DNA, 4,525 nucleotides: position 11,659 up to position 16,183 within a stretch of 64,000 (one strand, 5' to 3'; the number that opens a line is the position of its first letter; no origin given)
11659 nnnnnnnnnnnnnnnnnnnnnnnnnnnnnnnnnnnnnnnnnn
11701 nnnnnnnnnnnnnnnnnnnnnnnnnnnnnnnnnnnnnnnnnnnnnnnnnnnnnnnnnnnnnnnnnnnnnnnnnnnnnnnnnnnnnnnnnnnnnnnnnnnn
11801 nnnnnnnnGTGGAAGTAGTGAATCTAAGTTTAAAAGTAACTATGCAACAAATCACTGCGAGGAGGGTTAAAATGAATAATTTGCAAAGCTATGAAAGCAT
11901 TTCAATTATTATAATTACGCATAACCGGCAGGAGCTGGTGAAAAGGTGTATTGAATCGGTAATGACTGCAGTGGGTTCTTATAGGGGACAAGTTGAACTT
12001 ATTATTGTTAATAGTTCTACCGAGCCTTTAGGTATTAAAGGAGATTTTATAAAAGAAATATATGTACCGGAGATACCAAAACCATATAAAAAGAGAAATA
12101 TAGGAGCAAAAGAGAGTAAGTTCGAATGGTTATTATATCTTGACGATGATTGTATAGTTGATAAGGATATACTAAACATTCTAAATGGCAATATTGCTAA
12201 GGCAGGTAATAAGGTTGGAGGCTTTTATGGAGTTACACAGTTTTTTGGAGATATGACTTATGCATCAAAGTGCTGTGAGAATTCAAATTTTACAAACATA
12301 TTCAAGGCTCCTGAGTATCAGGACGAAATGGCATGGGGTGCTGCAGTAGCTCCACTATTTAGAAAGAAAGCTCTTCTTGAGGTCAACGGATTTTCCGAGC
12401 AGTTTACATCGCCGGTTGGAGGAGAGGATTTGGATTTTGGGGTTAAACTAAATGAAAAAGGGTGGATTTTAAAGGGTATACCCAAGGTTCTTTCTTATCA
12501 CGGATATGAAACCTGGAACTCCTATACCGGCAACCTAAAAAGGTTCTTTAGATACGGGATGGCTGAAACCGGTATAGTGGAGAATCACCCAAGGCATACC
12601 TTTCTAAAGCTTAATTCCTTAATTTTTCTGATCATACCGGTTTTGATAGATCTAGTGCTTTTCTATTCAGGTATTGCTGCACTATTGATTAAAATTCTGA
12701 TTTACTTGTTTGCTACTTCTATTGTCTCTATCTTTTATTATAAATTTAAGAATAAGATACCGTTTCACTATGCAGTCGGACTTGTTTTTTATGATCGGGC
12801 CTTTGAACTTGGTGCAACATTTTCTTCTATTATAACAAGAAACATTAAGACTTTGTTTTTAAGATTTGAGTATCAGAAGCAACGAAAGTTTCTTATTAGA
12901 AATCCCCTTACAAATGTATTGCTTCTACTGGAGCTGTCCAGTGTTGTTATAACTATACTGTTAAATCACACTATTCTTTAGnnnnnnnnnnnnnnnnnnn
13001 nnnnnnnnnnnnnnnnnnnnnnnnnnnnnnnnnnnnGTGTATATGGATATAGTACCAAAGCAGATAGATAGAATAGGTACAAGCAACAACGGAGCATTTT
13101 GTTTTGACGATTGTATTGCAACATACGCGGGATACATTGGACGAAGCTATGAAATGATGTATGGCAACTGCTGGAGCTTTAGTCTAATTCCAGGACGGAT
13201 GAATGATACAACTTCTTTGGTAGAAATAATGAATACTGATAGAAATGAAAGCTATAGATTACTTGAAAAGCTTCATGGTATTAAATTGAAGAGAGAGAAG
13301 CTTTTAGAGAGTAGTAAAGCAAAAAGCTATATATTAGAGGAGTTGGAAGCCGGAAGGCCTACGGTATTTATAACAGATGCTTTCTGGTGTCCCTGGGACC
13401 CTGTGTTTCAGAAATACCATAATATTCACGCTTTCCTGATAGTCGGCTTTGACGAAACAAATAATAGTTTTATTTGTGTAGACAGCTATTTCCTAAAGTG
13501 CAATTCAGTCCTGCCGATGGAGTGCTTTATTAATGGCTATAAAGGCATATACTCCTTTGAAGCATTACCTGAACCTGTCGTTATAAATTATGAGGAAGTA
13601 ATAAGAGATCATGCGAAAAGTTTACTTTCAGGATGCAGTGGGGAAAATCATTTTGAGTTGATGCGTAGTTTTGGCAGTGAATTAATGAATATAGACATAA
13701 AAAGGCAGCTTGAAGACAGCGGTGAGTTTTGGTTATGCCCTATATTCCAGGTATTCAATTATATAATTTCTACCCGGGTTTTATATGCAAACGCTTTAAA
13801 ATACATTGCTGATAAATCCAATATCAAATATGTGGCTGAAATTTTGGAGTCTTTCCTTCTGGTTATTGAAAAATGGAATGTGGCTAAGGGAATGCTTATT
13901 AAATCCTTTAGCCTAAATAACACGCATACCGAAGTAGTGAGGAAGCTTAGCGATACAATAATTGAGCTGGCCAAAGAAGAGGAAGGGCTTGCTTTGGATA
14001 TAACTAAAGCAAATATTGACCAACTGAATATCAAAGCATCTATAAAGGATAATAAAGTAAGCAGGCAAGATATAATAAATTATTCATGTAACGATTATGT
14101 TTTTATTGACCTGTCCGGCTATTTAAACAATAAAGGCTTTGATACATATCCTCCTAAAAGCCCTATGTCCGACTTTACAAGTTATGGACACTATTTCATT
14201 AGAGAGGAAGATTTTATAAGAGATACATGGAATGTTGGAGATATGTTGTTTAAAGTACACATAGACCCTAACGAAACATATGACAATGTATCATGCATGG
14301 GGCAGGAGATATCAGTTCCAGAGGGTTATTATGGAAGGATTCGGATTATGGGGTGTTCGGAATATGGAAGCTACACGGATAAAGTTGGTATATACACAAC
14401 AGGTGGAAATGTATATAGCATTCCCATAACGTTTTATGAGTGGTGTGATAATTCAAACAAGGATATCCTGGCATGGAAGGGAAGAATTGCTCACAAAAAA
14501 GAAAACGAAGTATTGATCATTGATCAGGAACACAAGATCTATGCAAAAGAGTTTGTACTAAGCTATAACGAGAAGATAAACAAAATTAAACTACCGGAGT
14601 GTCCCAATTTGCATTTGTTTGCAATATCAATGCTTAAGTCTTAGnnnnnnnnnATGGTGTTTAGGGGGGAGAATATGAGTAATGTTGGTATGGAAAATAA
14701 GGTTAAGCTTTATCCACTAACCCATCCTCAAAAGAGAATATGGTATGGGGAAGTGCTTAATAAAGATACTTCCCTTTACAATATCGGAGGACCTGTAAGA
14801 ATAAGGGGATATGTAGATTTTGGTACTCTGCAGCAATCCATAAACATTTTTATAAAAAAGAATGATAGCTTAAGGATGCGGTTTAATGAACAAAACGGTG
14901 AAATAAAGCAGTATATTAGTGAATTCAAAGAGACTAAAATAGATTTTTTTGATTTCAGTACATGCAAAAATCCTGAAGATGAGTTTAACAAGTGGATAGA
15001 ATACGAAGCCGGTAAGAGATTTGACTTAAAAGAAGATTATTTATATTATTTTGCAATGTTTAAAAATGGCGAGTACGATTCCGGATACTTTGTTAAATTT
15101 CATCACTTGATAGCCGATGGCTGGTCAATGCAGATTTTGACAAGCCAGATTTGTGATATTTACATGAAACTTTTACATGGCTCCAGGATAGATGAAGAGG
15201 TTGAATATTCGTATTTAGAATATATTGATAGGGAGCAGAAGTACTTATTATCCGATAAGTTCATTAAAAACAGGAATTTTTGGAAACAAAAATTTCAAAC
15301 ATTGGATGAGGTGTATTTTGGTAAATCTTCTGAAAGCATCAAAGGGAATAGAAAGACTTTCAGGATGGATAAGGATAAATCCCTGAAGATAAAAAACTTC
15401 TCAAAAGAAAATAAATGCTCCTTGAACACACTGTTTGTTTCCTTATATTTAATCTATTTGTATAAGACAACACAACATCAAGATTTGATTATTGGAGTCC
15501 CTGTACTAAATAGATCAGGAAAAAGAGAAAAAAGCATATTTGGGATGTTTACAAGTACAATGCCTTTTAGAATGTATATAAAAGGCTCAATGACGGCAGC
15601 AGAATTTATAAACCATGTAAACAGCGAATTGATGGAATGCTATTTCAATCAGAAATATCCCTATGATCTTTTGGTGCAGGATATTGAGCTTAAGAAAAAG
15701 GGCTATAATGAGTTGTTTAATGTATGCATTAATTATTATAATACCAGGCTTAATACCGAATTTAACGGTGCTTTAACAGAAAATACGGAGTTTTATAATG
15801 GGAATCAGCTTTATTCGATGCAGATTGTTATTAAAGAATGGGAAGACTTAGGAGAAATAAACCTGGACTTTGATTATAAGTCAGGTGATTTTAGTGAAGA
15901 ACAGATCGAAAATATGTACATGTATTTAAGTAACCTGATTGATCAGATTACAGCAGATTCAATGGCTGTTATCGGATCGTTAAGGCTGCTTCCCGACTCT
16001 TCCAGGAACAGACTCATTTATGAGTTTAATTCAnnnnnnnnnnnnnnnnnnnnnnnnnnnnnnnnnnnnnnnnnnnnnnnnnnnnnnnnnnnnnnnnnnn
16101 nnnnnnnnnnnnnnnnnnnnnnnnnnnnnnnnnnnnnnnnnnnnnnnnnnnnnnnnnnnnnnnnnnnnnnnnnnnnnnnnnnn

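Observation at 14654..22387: Prodrug-activation module: ClbN-like C-A(Asn)-T-E NRPS followed by a ClbP-like peptidase fused to an ABC exporter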

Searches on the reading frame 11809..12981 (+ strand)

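Call 4: search_protein_families(library=pfam, proteins=[window:11809-12981:+])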
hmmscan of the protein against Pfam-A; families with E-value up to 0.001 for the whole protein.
window:11809-12981:+ (390 aa): 5 families
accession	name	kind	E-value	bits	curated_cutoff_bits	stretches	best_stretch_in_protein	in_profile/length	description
PF00535.33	Glycos_transf_2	-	3.9e-10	40.4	23.3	1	32-187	1-162/168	Glycosyl transferase family 2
PF13632.12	Glyco_trans_2_3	-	5.7e-08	33.2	27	1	107-302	1-193/198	Glycosyl transferase family group 2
PF10111.15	Glyco_tranf_2_2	-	2.8e-05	24.2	27.3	0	182-234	168-219/276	Glycosyltransferase like family 2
PF13641.12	Glyco_tranf_2_3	-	0.00015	22.3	27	1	31-229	3-209/230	Glycosyltransferase like family 2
PF02709.20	Glyco_transf_7C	-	0.00057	19.9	23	0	183-225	25-66/78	N-terminal domain of galactosyltransferase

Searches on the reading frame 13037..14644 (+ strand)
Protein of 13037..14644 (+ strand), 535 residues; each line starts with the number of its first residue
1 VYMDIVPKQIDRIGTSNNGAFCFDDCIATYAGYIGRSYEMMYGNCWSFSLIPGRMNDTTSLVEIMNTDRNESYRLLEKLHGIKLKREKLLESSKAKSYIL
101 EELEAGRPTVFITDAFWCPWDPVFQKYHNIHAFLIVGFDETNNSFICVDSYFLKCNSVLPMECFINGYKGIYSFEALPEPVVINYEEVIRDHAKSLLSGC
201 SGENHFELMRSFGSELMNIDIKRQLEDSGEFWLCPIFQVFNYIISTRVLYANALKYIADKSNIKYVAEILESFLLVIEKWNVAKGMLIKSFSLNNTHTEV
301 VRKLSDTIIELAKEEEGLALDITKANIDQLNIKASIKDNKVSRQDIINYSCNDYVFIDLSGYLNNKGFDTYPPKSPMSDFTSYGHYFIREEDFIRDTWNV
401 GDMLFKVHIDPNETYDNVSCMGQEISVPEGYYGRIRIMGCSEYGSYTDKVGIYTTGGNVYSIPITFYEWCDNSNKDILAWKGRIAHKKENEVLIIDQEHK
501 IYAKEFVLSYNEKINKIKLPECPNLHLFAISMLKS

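Call 4: search_protein_families(library=pfam, proteins=[window:13037-14644:+])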
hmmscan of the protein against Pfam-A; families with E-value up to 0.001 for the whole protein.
window:13037-14644:+ (535 aa): 2 families
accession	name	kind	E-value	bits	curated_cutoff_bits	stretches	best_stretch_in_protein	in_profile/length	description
PF14399.12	BtrH_N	-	2.2e-09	38.1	29.7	1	42-149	24-133/134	Butirosin biosynthesis protein H, N-terminal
PF13529.12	Peptidase_C39_2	-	4.6e-06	27.7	24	1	92-151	85-143/143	Peptidase_C39 like family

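Call 8: search_protein_families(library=ncbifam, proteins=[window:13037-14644:+], max_evalue=0.001)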
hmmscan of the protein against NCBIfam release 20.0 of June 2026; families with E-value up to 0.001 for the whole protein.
window:13037-14644:+ (535 aa): 1 family
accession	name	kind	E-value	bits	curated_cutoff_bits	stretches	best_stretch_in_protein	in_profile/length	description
NF053550.1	DarH_acyl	equivalog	0.00014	21.1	300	0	76-150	67-140/325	BtrH-related acyltransferase DarH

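Call 50: search_protein_families(library=pfam, proteins=[window:13037-14644:+], max_evalue=1)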
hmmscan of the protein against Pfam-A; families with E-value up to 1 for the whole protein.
window:13037-14644:+ (535 aa): 3 families
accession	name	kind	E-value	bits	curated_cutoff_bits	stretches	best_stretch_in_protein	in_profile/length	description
PF14399.12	BtrH_N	-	2.2e-09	38.1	29.7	1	42-149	24-133/134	Butirosin biosynthesis protein H, N-terminal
PF13529.12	Peptidase_C39_2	-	4.6e-06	27.7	24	1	92-151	85-143/143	Peptidase_C39 like family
PF13922.11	PHD_3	-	0.35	11.5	25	1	18-28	48-58/68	PHD domain of transcriptional enhancer, Asx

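Call 51: search_solved_structures(query=window:13037-14644:+, max_evalue=1)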
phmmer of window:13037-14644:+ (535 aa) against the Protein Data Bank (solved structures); distinct sequences matched with E-value up to 1: 2.
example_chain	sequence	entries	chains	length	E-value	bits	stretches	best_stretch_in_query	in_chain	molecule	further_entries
8gs1_A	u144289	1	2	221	0.36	12.6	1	353-461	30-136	Azi28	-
7wuw_A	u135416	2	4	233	0.41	12.4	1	353-461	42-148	AziU2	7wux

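Call 64: find_homologous_proteins(query=window:13037-14644:+, max_evalue=1e-10)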
Query window:13037-14644:+ (535 aa): 3 proteins with E <= 1e-10 among 7231 candidates.
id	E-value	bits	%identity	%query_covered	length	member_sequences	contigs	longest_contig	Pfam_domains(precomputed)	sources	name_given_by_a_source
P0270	0.0e+0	1245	100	100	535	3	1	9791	PF14399.13,PF13529.14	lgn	-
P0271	2.2e-141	490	44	100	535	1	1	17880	PF14399.13,PF13529.14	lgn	-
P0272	2.4e-77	279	32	100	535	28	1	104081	-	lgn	-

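Call 65: find_encoding_contigs(protein=P0271, flank=10000, max_places=1)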
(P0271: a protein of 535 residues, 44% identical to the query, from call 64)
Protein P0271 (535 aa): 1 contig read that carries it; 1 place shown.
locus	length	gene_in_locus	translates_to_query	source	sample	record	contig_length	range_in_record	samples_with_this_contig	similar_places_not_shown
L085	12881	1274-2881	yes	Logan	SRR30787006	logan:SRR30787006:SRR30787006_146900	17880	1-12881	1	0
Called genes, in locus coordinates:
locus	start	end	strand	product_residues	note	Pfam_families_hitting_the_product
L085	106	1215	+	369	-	PF00535:Glycos_transf_2, PF13641:Glyco_tranf_2_3 (weak), PF13632:Glyco_trans_2_3 (weak)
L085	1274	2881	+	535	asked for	PF13529:Peptidase_C39_2 (weak), PF14399:BtrH_N (weak)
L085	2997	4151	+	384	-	PF13353:Fer4_12 (weak), PF04055:Radical_SAM, PF13186:SPASM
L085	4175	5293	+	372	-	PF06925:MGDG_synth, PF04101:Glyco_tran_28_C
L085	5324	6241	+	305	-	PF04909:Amidohydro_2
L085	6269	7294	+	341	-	PF14399:BtrH_N (weak)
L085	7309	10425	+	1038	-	PF00144:Beta-lactamase, PF00005:ABC_tran, PF13304:AAA_21 (faint)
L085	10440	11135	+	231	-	PF00975:Thioesterase, PF12697:Abhydrolase_6 (weak), PF12146:Hydrolase_4 (weak)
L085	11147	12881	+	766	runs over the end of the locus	PF00668:Condensation, PF00550:PP-binding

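Call 66: find_encoding_contigs(protein=P0272, flank=10000, max_places=1)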
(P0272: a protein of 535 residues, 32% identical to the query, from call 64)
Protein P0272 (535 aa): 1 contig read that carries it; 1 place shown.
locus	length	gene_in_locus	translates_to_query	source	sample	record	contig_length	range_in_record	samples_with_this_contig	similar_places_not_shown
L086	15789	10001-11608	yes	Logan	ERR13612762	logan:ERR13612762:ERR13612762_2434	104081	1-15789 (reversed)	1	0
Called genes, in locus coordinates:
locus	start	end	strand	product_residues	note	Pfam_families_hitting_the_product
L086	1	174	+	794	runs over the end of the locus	PF00005:ABC_tran (faint), PF02463:SMC_N (weak), PF03193:RsgA_GTPase (faint), PF13191:AAA_16 (faint), PF13555:AAA_29 (faint), PF20703:nSTAND1 (faint), PF02463:SMC_N (weak)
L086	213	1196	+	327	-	PF00144:Beta-lactamase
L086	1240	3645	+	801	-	PF02463:SMC_N (faint), PF13555:AAA_29 (faint), PF20703:nSTAND1 (faint), PF00005:ABC_tran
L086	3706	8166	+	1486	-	PF00668:Condensation, PF00501:AMP-binding, PF13193:AMP-binding_C, PF00550:PP-binding, PF00668:Condensation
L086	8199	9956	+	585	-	PF00664:ABC_membrane (weak), PF00005:ABC_tran, PF13304:AAA_21 (faint), PF02463:SMC_N (weak)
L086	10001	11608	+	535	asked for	-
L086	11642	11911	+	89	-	-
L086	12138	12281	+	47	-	PF00725:3HCDH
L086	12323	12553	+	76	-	-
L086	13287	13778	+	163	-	PF07456:Hpre_diP_synt_I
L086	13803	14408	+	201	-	PF01330:RuvA_N, PF14520:HHH_5, PF07499:RuvA_C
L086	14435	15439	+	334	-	PF05496:RuvB_N, PF06068:TIP49 (faint), PF01078:Mg_chelatase (faint), PF00004:AAA, PF00910:RNA_helicase (faint), PF07728:AAA_5 (weak), PF17864:AAA_lid_4, PF05491:WHD_RuvB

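Call 69: find_homologous_proteins(query=A3, max_evalue=0.00001)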
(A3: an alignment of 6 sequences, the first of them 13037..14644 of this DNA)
Query A3 (6 sequences) (535 aa, profile of the alignment): 3 proteins with E <= 0.00001 among 7402 candidates.
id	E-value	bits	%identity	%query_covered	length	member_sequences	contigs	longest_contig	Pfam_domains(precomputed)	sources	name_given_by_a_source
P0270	2.5e-238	810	100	100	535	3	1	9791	PF14399.13,PF13529.14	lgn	-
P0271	6.3e-237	806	44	100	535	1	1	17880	PF14399.13,PF13529.14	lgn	-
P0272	2.2e-217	741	32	100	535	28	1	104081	-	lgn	-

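Call 70: find_related_loci(query=A3, collection=metagenome_contigs, flank=10000)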
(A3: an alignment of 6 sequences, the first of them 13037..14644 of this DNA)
Query A3 (535 aa) in metagenome_contigs; peptide patterns used: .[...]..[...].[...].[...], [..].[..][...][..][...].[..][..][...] (x = any residue, [..] = any of these).
234 stretches matched a pattern; 33 encode a relative of the query (tblastn E <= 1e-3); 32 distinct loci.
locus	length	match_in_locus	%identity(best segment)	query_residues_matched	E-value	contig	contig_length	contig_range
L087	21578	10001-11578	32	1-535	1e-82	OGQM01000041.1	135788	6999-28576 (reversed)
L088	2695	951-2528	32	1-535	8e-85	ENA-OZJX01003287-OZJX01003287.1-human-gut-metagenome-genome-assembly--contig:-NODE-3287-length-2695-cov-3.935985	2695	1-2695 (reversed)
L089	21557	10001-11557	29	22-534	1e-58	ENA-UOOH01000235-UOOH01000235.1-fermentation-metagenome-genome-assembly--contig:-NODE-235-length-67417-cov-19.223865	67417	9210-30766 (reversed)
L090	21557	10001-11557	29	22-534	1e-58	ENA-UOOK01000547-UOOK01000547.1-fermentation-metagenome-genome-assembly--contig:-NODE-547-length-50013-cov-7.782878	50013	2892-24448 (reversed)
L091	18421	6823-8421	29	1-535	1e-57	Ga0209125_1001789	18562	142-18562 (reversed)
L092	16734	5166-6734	27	3-533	1e-54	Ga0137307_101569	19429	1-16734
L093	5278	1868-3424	26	3-533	9e-52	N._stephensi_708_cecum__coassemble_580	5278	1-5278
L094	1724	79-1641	27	9-534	3e-47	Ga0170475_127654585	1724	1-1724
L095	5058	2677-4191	27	1-533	2e-40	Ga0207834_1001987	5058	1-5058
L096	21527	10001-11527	24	17-534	2e-40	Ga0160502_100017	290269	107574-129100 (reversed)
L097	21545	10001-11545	24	15-534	1e-38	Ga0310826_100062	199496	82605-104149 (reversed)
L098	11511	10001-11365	26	75-534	9e-37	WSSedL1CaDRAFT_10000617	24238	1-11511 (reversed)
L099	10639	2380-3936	24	7-535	2e-34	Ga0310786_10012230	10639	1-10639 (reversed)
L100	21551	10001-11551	23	9-532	4e-38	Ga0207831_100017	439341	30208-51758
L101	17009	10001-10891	29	22-322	2e-33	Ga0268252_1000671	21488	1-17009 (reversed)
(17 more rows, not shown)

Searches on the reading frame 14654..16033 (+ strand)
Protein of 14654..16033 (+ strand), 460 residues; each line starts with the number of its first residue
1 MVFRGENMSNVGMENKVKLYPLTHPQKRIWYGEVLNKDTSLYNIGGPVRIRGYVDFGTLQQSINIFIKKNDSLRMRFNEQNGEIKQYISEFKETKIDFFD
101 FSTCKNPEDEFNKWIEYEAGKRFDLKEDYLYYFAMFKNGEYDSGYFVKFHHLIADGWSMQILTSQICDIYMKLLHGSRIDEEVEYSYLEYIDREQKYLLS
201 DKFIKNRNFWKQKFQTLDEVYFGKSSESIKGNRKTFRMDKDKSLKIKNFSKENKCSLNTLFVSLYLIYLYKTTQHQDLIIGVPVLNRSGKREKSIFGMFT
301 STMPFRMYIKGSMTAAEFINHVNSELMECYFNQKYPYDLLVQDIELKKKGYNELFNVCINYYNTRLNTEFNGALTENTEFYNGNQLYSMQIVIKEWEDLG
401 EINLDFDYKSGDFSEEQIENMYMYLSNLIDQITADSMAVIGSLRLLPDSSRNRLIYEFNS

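Call 36: search_solved_structures(query=window:14654-16033:+, max_evalue=1e-10)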
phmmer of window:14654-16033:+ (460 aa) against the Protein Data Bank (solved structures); distinct sequences matched with E-value up to 1e-10: 34.
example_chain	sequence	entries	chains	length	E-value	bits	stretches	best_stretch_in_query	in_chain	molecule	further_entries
6p1j_A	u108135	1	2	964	2.8e-30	108.9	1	19-459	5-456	Txo2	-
5u89_A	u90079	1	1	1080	1.2e-27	100.3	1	20-455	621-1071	Amino acid adenylation domain protein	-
7c1h_A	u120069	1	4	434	1.2e-27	100.2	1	19-446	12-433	Non-ribosomal peptide synthetase modules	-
7c1k_A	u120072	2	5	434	1.2e-27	100.2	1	19-446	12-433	Non-ribosomal peptide synthetase modules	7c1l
9bfd_B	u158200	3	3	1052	8.6e-27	97.4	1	16-455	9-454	Tyrocidine synthase 2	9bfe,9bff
7c1p_A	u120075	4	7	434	4.1e-26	95.2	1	19-446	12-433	Non-ribosomal peptide synthetase modules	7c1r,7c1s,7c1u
2jgp_A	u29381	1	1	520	4.1e-25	91.9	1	13-429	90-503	TYROCIDINE SYNTHETASE 3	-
9rde_A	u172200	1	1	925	4.7e-25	91.7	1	12-329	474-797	Bacitracin synthase 3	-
6oyf_A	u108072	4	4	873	7.6e-24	87.7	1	21-459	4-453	Txo1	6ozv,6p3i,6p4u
6n8e_A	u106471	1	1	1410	3.6e-23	85.4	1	13-348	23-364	holo-ObiF1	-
9up2_A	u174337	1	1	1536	3.6e-22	82.1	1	19-421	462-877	PvdL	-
9lcp_A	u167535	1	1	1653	4.3e-22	81.9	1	19-421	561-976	PvdL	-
9lcq_A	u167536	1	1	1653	4.3e-22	81.9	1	19-421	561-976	PvdL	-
9lco_A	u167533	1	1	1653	4.3e-22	81.9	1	19-421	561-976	PvdL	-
5ja1_A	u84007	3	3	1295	5.1e-18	68.5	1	20-360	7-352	Enterobactin synthase component F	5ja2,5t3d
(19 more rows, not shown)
